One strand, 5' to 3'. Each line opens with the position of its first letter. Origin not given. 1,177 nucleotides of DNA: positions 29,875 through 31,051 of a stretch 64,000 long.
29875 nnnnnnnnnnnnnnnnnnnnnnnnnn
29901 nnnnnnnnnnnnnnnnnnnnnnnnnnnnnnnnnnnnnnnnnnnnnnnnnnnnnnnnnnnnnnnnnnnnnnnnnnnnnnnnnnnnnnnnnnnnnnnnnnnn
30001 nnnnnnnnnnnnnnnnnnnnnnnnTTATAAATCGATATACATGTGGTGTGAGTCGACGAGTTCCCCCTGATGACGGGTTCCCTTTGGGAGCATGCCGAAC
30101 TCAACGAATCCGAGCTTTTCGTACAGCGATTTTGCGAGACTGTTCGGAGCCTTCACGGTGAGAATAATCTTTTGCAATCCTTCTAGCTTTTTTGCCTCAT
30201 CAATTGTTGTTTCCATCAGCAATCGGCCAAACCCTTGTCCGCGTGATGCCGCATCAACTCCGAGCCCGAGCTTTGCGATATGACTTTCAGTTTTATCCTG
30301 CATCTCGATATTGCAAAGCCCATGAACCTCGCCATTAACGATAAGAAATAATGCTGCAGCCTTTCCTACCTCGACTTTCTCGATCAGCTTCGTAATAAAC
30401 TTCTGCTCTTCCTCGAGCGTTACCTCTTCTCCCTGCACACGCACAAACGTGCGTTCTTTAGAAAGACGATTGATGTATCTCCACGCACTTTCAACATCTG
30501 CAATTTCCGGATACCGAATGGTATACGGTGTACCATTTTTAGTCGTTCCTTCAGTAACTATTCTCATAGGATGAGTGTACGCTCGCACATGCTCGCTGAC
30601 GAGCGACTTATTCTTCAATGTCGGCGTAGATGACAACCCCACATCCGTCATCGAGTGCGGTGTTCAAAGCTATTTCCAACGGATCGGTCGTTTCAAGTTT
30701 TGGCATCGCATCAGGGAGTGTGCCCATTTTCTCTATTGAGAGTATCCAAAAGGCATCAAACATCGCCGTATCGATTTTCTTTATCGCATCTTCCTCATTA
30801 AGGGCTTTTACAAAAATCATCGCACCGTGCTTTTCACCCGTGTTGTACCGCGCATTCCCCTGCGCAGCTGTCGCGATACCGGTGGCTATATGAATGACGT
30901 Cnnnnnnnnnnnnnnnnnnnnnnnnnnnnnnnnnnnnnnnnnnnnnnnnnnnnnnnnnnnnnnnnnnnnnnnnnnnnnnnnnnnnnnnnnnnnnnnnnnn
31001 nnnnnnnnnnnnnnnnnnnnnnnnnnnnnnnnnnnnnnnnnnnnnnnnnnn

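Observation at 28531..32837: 4.3-kb accessory island inserted inside the spc ribosomal operon between rplE and rpsZ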

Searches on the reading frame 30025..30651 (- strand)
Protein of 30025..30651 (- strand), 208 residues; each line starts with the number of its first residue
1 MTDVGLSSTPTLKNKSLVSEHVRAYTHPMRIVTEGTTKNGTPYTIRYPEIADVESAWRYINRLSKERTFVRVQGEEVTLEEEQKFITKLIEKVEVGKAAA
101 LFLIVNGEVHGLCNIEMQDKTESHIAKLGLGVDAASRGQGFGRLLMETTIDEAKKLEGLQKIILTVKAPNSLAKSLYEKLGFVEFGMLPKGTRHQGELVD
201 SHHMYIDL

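Call 3: search_protein_families(library=pfam, proteins=[window:30025-30651:-], max_evalue=0.01)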
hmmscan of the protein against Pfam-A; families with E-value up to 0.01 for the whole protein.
window:30025-30651:- (208 aa): 6 families
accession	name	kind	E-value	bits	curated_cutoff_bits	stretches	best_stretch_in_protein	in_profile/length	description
PF00583.31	Acetyltransf_1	-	4.5e-14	53.2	20.7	1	93-182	28-116/116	Acetyltransferase (GNAT) family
PF13508.13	Acetyltransf_7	-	1.4e-11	45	27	1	103-184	6-84/84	Acetyltransferase (GNAT) domain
PF13673.13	Acetyltransf_10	-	2.1e-09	37.9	23.6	1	83-185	14-110/128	Acetyltransferase (GNAT) domain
PF13302.13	Acetyltransf_3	-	6.7e-09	37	25.4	1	44-183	3-138/138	Acetyltransferase (GNAT) domain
PF08445.16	FR47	-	5.3e-05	23.6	22.1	1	130-183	27-78/86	FR47-like protein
PF13420.13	Acetyltransf_4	-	0.0001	22.8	24.3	1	45-201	1-153/155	Acetyltransferase (GNAT) domain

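Call 19: search_protein_families(library=ncbifam, proteins=[window:30025-30567:-], max_evalue=0.01)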
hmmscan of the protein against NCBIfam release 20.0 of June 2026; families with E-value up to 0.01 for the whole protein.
window:30025-30567:- (180 aa): 19 families
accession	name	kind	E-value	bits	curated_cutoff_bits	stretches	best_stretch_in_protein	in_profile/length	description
TIGR01575.1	rimI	equivalog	3.7e-12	46.5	86.4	1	69-160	31-118/132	ribosomal protein S18-alanine N-acetyltransferase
NF040503.1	resist_ArsN1a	equivalog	1.1e-10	41.5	170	1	50-173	26-152/159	arsinothricin resistance N-acetyltransferase ArsN1 family A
NF007527.0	PRK10140.1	equivalog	3.9e-10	39.8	236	1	54-176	38-158/162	N-acetyltransferase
TIGR03585.1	PseH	equivalog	2.7e-07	30.8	93.1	1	49-177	33-156/156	UDP-4-amino-4,6-dideoxy-N-acetyl-beta-L-altrosamine N-acetyltransferase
TIGR03448.1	mycothiol_MshD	equivalog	6.1e-07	29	163.1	1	102-156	234-287/294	mycothiol synthase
TIGR03103.1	trio_acet_GNAT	equivalog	8.9e-07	27.8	569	1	26-156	91-214/547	N-acetylglutaminylglutamine synthetase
NF007025.1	PRK09491.1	equivalog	1.8e-06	27.9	173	1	101-157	67-122/145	ribosomal protein S18-alanine N-acetyltransferase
NF002959.0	PRK03624.1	equivalog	2.4e-06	27.3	124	1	102-156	78-131/147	GNAT family acetyltransferase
NF053587.1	SpmdActasePaiA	equivalog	7.6e-06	25.8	250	1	54-158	42-151/172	spermidine/spermine N(1)-acetyltransferase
NF040504.1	resist_ArsN1b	equivalog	8e-05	22.5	210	1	50-172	26-151/159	arsinothricin resistance N-acetyltransferase ArsN1 family B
NF005840.0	PRK07757.1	equivalog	0.00015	21.7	154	1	77-155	49-119/153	N-acetyltransferase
NF007807.0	PRK10514.1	equivalog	0.00049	20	134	1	101-159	75-127/147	acetyltransferase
NF000225.3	AAC_6p_Strep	exception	0.00082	19.3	250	1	71-167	41-137/156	aminoglycoside 6'-N-acetyltransferase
NF049894.1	CG3035_N_ac_Glu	equivalog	0.00087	18.6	280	1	102-156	238-291/300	N-acetylglutamate synthase, CG3035 family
NF008212.0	PRK10975.1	equivalog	0.0011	18.8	219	1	52-153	118-219/232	dTDP-4-amino-4,6-dideoxy-D-galactose acyltransferase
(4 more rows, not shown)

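Call 20: search_protein_families(library=phrogs, proteins=[window:30025-30567:-], max_evalue=0.01)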
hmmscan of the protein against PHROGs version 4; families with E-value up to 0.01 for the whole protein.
window:30025-30567:- (180 aa): 4 families
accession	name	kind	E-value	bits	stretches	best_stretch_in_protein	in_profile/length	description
phrog_3810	-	other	2.2e-13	51.4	1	54-156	43-144/155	acetyltransferase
phrog_1249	-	other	4.7e-13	50.3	1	16-160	9-152/180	acetyltransferase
phrog_8663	-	unknown function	9.7e-08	32.4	1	59-156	184-277/314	-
phrog_1758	-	other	0.00037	21.5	1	102-161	105-165/184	acetyltransferase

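Call 75: search_solved_structures(query=window:30025-30567:-, max_evalue=0.001)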
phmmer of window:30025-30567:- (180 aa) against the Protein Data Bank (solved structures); distinct sequences matched with E-value up to 0.001: 24.
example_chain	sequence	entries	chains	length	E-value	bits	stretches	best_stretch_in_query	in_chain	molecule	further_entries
2ge3_A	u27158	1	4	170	1.2e-17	67.7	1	17-178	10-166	probable acetyltransferase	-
2i79_A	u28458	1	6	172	5.1e-13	52.5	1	17-174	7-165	Acetyltransferase, GNAT family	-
2vi7_A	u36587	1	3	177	7.2e-09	39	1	64-176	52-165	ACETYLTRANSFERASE PA1377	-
7kwq_A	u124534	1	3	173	1.4e-06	31.6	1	60-178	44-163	Spermidine N(1)-acetyltransferase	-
4h89_A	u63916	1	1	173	2.8e-06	30.6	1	78-167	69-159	GCN5-related N-acetyltransferase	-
7kx2_A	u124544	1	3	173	3.5e-06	30.3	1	60-178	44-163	Spermidine N(1)-acetyltransferase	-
7kwj_A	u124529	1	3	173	3.8e-06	30.2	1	30-178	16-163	Spermidine N(1)-acetyltransferase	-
7kx3_A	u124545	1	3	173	5.6e-06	29.6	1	60-178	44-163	Spermidine N(1)-acetyltransferase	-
4jjx_A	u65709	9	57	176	6.3e-06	29.5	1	30-178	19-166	Spermidine n1-acetyltransferase | Spermidine N(1)-acetyltransferase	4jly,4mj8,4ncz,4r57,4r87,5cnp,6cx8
4ygo_A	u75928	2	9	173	6.4e-06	29.5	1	60-178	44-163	Spermidine n1-acetyltransferase | Spermidine N(1)-acetyltransferase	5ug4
7kwh_A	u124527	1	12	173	6.6e-06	29.4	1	67-178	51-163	Spermidine N(1)-acetyltransferase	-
4mhd_A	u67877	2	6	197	8.5e-06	29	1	60-178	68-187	Spermidine n1-acetyltransferase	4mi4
6dau_A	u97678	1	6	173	9.4e-06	28.9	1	86-178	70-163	Spermidine N1-acetyltransferase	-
7kwx_A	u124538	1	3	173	1.1e-05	28.6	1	60-178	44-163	Spermidine N(1)-acetyltransferase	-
5isv_A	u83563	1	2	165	1.2e-05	28.5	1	100-156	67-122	Ribosomal-protein-alanine acetyltransferase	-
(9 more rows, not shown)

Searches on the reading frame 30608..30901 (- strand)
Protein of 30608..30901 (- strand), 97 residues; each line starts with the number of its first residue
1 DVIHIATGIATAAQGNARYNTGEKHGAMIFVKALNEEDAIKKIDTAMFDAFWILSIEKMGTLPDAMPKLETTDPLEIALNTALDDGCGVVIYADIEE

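Call 19: search_protein_families(library=ncbifam, proteins=[window:30608-30901:-], max_evalue=0.01)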
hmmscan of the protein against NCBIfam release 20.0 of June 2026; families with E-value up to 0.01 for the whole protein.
window:30608-30901:- (97 aa): 0 families

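Call 20: search_protein_families(library=phrogs, proteins=[window:30608-30901:-], max_evalue=0.01)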
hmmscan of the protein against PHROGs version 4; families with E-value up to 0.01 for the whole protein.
window:30608-30901:- (97 aa): 0 families
